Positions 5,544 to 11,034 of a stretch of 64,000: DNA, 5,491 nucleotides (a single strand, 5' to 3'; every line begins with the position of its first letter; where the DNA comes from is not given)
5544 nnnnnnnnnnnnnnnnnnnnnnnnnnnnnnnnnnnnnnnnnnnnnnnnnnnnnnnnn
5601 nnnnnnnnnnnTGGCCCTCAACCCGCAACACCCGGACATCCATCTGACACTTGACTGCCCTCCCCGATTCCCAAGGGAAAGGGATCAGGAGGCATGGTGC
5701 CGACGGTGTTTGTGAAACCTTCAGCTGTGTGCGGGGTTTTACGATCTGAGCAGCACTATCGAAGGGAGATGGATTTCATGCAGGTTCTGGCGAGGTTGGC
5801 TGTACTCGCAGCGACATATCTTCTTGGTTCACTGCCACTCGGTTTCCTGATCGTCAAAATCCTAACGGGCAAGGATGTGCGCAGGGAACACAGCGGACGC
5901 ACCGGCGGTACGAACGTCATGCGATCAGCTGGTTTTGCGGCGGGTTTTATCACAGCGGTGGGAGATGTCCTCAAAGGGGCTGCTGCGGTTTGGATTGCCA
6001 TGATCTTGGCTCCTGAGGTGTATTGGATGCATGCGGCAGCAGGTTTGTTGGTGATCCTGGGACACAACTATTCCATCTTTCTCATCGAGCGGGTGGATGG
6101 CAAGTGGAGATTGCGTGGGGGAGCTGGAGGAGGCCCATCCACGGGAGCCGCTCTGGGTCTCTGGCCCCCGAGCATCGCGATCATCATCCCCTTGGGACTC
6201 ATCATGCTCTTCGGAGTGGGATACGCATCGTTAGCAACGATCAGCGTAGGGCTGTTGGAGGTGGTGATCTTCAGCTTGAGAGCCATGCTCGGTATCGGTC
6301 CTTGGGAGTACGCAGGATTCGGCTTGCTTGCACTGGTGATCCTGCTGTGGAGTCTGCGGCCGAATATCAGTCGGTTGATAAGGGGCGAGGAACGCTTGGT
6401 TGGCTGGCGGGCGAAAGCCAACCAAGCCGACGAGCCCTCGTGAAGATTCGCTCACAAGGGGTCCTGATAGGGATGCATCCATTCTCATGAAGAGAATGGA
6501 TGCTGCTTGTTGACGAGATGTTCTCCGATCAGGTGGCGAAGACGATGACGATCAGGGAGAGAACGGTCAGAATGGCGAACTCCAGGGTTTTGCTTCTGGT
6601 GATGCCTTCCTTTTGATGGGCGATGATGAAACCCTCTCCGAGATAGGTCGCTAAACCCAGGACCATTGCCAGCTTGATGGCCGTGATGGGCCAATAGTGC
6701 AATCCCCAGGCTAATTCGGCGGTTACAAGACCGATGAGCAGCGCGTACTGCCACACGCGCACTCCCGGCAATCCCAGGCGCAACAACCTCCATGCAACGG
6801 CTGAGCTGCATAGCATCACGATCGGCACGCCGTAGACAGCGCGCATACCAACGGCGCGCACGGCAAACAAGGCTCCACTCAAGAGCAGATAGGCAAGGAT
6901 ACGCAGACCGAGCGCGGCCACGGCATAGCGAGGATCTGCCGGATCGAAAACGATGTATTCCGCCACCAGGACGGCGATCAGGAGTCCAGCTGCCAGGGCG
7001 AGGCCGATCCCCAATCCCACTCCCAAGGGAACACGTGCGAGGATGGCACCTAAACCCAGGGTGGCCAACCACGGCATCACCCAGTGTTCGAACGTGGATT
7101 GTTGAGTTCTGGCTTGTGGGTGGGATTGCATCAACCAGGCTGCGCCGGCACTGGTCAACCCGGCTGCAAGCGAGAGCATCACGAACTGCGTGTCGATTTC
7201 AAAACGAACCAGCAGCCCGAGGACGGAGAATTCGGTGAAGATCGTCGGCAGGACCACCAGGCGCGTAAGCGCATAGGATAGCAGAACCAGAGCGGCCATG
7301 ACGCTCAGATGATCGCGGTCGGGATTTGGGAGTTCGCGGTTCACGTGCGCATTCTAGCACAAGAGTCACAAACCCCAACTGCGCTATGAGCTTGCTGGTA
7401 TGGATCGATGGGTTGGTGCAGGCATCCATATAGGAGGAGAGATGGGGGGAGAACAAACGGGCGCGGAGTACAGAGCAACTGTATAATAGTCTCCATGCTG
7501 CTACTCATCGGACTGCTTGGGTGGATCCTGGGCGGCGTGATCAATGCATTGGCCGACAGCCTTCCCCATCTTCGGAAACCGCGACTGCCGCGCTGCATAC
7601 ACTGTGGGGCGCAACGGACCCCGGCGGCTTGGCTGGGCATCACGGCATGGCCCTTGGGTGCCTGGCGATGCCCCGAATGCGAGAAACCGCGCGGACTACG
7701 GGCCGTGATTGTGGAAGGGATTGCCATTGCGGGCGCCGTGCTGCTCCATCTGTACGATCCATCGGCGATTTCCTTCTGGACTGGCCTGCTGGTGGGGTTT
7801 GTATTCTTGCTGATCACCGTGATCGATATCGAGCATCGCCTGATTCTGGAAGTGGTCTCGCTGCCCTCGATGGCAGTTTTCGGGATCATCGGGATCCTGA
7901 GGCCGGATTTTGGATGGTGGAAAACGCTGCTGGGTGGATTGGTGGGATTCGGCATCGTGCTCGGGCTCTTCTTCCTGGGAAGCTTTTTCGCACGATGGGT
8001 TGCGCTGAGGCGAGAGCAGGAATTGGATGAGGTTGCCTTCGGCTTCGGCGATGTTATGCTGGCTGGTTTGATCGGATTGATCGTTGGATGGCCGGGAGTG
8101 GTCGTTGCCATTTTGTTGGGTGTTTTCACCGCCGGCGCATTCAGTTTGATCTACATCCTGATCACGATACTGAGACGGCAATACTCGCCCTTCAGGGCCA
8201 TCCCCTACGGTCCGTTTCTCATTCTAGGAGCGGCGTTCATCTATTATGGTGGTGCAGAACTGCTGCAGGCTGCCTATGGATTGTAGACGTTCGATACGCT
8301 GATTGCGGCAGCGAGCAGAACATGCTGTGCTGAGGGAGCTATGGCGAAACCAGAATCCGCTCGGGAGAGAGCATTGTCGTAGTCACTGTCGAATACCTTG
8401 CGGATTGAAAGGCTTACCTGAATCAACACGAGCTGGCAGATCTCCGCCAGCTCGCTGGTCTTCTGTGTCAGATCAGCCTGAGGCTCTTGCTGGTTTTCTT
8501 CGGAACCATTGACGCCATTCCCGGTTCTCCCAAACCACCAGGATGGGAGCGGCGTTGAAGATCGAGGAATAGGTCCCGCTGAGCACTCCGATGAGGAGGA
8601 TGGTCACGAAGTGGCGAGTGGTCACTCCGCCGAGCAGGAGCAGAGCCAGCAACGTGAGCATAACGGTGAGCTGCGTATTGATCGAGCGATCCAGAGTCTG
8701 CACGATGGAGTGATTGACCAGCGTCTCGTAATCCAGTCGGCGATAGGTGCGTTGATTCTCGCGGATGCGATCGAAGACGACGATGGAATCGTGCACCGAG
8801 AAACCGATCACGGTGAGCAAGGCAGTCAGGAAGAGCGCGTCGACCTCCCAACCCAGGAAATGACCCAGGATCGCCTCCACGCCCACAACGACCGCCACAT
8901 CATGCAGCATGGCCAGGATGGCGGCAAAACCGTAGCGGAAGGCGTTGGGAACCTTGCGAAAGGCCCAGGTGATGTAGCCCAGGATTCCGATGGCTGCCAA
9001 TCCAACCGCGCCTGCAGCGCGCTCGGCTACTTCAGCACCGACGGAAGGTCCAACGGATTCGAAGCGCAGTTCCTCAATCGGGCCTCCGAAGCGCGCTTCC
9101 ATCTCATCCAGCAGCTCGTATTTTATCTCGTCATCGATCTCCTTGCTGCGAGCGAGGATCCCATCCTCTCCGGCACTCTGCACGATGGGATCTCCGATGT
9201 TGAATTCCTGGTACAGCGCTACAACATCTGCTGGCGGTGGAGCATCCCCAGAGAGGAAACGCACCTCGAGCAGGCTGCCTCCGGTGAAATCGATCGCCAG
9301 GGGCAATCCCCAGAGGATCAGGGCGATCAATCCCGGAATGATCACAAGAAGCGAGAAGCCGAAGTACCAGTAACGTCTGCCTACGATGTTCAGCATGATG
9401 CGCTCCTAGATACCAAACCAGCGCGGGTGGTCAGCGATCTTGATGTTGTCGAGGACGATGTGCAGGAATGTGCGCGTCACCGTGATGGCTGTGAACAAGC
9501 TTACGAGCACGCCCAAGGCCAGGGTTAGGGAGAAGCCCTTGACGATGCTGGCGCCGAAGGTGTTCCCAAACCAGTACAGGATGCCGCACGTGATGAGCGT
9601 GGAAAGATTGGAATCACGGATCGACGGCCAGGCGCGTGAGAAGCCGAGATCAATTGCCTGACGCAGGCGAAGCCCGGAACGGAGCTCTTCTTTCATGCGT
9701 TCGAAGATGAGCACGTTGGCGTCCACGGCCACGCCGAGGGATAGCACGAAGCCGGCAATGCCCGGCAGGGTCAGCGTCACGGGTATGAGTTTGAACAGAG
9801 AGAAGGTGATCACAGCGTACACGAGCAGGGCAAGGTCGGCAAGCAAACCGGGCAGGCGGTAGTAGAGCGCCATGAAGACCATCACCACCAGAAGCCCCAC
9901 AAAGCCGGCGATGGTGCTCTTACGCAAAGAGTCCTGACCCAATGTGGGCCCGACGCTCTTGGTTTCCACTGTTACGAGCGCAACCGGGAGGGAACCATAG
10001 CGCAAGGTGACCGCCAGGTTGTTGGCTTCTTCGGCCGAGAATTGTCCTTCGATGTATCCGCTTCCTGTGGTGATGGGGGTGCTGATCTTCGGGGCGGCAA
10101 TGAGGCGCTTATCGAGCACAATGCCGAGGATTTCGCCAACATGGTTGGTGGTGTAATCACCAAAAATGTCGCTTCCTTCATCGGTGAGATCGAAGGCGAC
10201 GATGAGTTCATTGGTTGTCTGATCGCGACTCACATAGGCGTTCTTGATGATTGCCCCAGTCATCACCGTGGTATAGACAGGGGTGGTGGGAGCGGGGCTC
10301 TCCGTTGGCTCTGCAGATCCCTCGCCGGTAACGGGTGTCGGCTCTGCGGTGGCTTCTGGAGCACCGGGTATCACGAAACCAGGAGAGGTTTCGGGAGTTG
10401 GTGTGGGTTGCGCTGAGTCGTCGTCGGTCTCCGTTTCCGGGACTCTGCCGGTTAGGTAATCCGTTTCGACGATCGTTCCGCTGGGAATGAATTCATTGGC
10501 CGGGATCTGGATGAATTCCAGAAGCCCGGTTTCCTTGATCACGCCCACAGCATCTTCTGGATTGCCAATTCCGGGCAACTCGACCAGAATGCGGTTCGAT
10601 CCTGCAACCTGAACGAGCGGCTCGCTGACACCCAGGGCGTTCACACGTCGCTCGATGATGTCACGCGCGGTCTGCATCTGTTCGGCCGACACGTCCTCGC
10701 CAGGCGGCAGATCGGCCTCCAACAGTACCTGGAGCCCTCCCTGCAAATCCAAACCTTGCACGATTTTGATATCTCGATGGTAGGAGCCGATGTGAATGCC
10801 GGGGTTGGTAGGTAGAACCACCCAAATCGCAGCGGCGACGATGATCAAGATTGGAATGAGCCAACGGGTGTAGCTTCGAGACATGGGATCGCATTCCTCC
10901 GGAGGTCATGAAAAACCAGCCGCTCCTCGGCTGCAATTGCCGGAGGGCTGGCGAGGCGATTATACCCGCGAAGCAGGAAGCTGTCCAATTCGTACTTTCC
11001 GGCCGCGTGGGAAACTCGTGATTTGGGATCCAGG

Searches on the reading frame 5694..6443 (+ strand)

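Call 49: search_protein_families(library=pfam, proteins=[window:5694-6443:+], max_evalue=0.0001)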
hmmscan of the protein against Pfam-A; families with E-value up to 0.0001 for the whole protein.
window:5694-6443:+ (249 aa): 1 family
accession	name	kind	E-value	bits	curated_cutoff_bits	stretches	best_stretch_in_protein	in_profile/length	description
PF02660.20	G3P_acyltransf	-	7.6e-33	114.3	24.1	1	41-228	2-164/164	Glycerol-3-phosphate acyltransferase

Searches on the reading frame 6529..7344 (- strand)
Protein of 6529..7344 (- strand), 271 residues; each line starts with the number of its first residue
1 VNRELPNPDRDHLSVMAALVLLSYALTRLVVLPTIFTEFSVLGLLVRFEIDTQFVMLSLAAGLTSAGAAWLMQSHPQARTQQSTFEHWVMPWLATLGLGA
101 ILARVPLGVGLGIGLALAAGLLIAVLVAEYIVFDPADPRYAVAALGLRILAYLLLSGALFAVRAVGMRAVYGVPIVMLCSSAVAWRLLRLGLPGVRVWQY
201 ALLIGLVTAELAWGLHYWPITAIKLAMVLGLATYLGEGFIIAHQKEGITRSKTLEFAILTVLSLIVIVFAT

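Call 49: search_protein_families(library=pfam, proteins=[window:6529-7344:-], max_evalue=0.0001)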
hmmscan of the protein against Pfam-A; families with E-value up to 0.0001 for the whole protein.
window:6529-7344:- (271 aa): 1 family
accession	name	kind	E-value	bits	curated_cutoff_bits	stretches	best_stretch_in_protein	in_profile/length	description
PF18900.5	DUF5656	-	7.6e-27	94.6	23.3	1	37-267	6-239/242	Protein of unknown function (DUF5656)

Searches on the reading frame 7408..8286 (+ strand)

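Call 49: search_protein_families(library=pfam, proteins=[window:7408-8286:+], max_evalue=0.0001)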
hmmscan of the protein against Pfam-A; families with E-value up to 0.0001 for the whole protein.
window:7408-8286:+ (292 aa): 1 family
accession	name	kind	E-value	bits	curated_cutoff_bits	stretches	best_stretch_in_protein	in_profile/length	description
PF01478.23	Peptidase_A24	-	7.8e-10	39.6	26.5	1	129-246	3-103/104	Type IV leader peptidase family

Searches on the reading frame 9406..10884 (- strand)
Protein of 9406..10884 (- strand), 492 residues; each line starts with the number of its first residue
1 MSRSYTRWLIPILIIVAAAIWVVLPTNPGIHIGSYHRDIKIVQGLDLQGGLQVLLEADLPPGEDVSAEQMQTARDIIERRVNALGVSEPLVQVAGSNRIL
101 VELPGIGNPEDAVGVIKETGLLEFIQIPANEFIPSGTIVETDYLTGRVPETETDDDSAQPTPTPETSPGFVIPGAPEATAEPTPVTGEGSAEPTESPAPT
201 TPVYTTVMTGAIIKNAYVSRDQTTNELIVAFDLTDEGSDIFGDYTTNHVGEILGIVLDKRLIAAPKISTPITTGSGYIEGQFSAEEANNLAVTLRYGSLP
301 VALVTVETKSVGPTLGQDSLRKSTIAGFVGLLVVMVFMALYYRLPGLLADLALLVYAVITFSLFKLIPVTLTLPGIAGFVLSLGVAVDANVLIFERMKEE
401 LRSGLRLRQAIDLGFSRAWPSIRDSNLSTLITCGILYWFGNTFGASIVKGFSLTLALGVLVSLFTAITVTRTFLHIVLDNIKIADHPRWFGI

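Call 49: search_protein_families(library=pfam, proteins=[window:9406-10884:-], max_evalue=0.0001)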
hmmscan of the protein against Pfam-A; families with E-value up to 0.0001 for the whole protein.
window:9406-10884:- (492 aa): 4 families
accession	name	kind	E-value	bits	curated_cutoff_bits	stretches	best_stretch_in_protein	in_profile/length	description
PF22599.2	SecDF_P1_head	-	3.4e-28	98.3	27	1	205-301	18-114/114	SecDF, P1 head subdomain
PF21760.3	SecD_1st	-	5.5e-21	74.2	27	1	70-125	1-56/60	Protein translocase subunit SecDF, P1 domain, N-terminal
PF02355.23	SecD_SecF_C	-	1.1e-12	48.2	20.5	1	305-473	15-182/189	Protein export membrane protein SecD/SecF, C-terminal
PF03176.21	MMPL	-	3.4e-08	33.3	20.5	1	320-472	142-297/333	MMPL family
